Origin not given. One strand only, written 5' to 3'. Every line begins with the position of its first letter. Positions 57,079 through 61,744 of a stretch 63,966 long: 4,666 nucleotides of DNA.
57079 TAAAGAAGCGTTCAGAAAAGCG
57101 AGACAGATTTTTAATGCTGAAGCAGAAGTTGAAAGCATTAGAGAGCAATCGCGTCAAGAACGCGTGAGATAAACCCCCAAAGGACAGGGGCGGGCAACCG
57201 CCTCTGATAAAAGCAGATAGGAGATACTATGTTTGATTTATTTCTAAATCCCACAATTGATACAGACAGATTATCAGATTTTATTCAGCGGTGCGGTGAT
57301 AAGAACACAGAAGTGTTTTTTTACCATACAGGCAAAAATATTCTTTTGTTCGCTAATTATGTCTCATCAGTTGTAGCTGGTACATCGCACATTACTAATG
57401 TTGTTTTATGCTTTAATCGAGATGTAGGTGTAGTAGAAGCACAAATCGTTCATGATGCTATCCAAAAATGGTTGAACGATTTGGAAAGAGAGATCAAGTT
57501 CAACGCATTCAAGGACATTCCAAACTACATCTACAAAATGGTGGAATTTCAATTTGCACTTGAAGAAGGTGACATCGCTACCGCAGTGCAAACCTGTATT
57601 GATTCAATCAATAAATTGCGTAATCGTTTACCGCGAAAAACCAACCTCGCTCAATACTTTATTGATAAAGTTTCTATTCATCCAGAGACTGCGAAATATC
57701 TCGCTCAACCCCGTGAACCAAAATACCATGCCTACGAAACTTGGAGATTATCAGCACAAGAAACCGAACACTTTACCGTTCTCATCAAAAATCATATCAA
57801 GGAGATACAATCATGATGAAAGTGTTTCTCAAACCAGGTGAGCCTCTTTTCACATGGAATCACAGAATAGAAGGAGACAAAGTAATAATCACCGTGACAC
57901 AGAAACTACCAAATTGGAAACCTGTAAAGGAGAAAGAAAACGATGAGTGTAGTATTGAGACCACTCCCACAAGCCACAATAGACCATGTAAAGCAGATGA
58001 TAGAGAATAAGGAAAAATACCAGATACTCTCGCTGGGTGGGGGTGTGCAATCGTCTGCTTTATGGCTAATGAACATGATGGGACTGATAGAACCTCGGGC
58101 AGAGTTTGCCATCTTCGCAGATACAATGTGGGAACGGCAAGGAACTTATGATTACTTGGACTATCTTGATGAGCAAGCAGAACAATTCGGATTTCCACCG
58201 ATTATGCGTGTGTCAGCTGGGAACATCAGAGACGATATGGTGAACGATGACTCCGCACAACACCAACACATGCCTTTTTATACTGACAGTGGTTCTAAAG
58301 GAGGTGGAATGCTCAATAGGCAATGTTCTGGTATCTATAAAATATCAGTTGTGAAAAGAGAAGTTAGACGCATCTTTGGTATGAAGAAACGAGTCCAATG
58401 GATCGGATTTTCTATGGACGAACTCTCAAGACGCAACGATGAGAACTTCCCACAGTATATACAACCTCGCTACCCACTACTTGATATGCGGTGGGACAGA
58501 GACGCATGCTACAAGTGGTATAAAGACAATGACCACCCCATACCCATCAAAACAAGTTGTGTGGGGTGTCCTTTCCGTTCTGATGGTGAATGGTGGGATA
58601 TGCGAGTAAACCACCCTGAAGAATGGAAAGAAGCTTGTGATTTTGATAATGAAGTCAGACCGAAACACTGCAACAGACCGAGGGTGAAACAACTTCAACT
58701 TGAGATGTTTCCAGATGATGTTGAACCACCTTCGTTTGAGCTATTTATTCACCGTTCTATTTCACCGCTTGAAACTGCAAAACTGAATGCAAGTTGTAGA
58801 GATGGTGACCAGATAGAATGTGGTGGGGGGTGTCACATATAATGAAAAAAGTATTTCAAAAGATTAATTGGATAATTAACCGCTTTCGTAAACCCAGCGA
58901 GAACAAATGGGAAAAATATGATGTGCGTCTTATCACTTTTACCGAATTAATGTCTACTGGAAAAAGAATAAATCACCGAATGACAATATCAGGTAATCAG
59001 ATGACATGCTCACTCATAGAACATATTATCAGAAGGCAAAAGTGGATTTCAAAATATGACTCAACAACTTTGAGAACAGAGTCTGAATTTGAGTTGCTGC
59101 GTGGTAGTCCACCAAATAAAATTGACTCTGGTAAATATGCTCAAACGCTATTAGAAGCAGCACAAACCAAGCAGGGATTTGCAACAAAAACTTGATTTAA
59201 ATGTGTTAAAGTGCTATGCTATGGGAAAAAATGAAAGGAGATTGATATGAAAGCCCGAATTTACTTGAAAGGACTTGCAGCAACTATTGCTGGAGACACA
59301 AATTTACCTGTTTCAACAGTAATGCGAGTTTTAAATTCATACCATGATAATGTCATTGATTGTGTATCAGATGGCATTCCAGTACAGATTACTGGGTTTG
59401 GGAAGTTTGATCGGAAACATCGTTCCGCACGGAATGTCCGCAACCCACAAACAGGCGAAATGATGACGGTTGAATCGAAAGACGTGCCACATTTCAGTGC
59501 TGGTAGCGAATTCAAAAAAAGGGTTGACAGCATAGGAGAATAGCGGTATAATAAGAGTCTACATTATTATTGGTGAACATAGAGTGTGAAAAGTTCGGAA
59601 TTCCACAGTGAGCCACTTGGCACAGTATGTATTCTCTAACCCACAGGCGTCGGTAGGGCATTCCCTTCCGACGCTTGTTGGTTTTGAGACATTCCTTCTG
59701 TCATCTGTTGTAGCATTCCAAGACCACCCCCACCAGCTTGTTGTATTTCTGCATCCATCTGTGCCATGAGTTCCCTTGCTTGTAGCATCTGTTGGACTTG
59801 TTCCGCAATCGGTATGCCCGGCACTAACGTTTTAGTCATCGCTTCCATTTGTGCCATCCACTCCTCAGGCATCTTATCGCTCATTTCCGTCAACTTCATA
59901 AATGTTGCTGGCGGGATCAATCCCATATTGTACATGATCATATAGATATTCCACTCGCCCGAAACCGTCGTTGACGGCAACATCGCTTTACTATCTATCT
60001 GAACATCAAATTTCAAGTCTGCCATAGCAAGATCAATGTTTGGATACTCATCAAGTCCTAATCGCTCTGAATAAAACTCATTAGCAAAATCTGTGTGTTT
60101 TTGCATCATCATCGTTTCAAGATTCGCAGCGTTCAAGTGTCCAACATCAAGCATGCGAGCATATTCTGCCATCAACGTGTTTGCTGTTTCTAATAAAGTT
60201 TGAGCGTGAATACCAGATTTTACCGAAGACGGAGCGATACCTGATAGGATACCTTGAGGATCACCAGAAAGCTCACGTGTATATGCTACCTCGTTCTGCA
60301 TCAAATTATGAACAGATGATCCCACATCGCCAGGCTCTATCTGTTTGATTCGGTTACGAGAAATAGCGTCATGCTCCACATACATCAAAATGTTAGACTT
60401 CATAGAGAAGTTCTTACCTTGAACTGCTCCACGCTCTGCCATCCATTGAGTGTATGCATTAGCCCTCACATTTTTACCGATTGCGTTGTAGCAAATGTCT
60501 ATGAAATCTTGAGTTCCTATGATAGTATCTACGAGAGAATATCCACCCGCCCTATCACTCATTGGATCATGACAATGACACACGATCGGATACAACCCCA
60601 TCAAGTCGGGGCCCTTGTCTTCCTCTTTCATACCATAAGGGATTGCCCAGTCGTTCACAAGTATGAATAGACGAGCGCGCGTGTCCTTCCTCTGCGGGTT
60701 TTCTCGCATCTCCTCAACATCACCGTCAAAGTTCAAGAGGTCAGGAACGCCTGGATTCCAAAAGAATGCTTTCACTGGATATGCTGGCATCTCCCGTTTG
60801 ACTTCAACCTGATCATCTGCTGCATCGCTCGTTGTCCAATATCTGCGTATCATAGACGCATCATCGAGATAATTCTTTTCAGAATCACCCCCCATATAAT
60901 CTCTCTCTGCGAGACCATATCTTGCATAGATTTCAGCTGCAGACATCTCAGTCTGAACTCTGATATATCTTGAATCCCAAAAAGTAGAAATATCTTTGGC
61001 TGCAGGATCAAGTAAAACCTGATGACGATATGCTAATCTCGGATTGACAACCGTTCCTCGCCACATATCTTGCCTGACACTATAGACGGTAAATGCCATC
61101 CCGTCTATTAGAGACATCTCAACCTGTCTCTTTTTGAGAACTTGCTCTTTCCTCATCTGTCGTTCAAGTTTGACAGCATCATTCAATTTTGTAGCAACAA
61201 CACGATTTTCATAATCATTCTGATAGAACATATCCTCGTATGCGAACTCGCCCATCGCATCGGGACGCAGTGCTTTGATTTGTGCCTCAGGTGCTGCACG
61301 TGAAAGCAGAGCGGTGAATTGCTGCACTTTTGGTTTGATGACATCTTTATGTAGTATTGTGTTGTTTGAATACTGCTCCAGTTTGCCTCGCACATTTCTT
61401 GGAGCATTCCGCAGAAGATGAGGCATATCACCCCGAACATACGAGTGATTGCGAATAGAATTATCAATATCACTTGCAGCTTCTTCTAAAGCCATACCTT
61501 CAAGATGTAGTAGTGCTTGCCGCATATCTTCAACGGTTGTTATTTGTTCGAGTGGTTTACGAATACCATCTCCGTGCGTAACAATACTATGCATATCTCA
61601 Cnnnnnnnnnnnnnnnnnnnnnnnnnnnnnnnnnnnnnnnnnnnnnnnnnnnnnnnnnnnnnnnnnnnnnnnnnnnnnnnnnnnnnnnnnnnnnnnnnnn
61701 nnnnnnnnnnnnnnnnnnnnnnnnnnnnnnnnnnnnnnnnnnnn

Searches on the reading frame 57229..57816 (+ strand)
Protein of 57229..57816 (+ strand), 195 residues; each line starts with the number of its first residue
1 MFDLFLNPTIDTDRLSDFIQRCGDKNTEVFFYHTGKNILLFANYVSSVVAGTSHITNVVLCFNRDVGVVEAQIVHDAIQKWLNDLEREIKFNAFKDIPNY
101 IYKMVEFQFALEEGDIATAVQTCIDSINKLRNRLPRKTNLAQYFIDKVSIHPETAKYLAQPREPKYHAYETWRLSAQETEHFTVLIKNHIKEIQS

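Call 5: search_protein_families(library=pfam, proteins=[window:57229-57816:+], max_evalue=0.1)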
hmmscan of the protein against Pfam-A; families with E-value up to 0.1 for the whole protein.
window:57229-57816:+ (195 aa): 1 family
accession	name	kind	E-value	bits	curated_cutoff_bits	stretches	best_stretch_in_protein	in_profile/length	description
PF02312.22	CBF_beta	-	0.07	13.2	25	0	13-69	39-94/167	Core binding factor beta subunit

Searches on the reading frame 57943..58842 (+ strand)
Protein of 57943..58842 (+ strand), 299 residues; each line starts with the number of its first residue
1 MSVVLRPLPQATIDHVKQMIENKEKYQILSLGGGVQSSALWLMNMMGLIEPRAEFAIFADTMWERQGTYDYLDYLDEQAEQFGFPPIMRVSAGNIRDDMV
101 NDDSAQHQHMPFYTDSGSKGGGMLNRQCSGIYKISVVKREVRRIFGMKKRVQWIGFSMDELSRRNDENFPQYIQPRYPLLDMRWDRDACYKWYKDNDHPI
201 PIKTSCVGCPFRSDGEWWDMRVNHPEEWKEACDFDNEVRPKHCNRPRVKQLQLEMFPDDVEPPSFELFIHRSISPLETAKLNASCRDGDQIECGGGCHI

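Call 5: search_protein_families(library=pfam, proteins=[window:57943-58842:+], max_evalue=0.1)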
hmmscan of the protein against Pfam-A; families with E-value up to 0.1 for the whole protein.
window:57943-58842:+ (299 aa): 1 family
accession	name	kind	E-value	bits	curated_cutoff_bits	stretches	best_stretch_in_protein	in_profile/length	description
PF01507.26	PAPS_reduct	-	0.0063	17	22.5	1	29-142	4-97/175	Phosphoadenosine phosphosulfate reductase domain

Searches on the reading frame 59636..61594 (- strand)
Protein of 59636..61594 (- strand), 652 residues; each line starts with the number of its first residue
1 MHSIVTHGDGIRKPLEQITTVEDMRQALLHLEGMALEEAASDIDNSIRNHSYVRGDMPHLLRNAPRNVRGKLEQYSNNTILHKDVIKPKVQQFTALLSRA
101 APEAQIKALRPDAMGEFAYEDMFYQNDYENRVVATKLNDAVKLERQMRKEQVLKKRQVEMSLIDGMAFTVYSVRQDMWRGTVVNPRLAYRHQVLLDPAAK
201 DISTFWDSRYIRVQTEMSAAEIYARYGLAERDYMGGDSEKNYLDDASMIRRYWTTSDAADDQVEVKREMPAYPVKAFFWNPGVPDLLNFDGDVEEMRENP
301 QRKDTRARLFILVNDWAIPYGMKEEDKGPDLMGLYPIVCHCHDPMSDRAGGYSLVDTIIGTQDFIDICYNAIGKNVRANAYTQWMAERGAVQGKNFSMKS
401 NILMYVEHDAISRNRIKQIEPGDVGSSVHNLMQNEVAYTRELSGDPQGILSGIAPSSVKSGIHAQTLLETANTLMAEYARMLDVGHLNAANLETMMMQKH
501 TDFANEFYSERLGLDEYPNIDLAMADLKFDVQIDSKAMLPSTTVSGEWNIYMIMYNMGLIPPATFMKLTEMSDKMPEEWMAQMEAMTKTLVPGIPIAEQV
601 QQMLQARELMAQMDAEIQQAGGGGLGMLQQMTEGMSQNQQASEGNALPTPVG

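Call 5: search_protein_families(library=pfam, proteins=[window:59636-61594:-], max_evalue=0.1)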
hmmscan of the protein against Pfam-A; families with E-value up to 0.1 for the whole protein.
window:59636-61594:- (652 aa): 0 families

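Call 14: search_protein_families(library=phrogs, proteins=[window:59636-61594:-], max_evalue=0.01)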
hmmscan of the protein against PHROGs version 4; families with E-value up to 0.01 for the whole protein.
window:59636-61594:- (652 aa): 1 family
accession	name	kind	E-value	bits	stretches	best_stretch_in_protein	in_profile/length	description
phrog_156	-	head and packaging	5.3e-16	59.2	1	129-639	92-617/681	portal protein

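Call 51: search_dna_similar(query=window:59636-61594:-, collection=phages, mode=protein, max_evalue=0.001, max_rows=15)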
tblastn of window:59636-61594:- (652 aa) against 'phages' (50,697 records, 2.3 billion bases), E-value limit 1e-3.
No match.

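Call 57: search_protein_families(library=ncbifam, proteins=[window:59636-61594:-], max_evalue=0.05)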
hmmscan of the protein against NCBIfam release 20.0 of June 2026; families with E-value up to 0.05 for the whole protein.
window:59636-61594:- (652 aa): 0 families

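Call 91: find_encoding_contigs(protein=window:59636-61594:-, flank=3000, max_places=5)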
Protein window:59636-61594:- (652 aa): 3 contigs read that carry it; 2 places shown.
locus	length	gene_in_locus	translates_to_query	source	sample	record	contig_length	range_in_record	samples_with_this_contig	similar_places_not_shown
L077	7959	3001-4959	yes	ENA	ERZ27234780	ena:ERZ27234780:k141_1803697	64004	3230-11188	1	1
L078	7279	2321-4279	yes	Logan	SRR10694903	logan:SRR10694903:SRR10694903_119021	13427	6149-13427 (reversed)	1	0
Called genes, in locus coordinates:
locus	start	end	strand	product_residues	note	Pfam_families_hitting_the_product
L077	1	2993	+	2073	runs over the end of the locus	?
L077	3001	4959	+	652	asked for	-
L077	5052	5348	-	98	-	PF18291:HU-HIG (weak), PF00216:Bac_DNA_binding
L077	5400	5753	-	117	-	-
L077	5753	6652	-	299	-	-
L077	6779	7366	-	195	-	-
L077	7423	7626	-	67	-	-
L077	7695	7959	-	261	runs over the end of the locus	-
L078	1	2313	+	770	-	?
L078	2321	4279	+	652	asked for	-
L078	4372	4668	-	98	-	PF18291:HU-HIG (weak), PF00216:Bac_DNA_binding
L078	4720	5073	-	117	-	-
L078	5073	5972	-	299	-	-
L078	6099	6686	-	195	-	-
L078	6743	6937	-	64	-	-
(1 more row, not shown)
